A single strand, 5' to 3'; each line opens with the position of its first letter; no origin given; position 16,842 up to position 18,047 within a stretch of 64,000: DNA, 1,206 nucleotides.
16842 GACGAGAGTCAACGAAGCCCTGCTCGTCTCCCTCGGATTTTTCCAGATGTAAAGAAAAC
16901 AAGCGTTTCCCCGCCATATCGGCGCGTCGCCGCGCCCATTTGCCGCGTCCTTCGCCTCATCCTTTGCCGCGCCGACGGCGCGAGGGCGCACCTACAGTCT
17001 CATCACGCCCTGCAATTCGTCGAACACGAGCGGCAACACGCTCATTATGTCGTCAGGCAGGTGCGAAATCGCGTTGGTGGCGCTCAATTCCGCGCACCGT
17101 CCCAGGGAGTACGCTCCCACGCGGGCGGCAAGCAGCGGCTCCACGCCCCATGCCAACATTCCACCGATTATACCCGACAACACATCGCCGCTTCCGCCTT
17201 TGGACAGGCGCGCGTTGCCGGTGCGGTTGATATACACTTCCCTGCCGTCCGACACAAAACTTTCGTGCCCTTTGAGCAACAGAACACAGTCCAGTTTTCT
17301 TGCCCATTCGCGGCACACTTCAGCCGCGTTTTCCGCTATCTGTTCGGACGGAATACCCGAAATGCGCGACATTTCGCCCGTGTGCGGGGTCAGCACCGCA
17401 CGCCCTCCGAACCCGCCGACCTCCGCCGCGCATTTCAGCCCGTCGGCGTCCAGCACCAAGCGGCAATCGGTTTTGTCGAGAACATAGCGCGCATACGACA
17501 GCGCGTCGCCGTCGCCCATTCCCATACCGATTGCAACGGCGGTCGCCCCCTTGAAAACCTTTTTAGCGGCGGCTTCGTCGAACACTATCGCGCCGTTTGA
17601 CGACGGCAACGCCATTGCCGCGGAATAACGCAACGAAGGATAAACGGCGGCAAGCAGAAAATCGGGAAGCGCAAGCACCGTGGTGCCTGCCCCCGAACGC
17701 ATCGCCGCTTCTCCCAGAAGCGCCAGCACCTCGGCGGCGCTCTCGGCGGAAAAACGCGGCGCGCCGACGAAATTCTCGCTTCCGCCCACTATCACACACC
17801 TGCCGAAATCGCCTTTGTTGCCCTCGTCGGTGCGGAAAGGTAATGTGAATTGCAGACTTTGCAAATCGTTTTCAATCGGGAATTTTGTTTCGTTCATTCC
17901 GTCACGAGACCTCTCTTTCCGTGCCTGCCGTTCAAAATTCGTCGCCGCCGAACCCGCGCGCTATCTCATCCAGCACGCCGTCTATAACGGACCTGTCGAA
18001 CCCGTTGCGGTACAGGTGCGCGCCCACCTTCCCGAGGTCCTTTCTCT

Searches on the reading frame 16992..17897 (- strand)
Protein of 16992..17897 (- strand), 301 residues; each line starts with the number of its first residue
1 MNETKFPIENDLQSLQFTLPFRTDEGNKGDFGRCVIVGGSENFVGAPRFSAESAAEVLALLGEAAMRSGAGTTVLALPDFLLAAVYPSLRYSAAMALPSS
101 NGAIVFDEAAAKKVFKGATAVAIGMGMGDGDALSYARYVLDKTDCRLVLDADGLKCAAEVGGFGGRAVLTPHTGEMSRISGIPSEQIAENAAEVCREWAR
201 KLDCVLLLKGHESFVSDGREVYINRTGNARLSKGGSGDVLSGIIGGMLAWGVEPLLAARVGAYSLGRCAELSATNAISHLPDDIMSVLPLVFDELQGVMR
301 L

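Call 55: search_protein_families(library=pfam, proteins=[window:16992-17897:-], max_evalue=0.001)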
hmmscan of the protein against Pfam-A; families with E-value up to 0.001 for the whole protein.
window:16992-17897:- (301 aa): 2 families
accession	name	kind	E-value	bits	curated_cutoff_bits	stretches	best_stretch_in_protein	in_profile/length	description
PF01256.23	Carb_kinase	-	8.7e-43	147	27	1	35-289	2-241/242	NAD(P)H-hydrate dehydratase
PF02110.20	HK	-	4.4e-08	33.2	27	1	174-270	123-219/247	Hydroxyethylthiazole kinase family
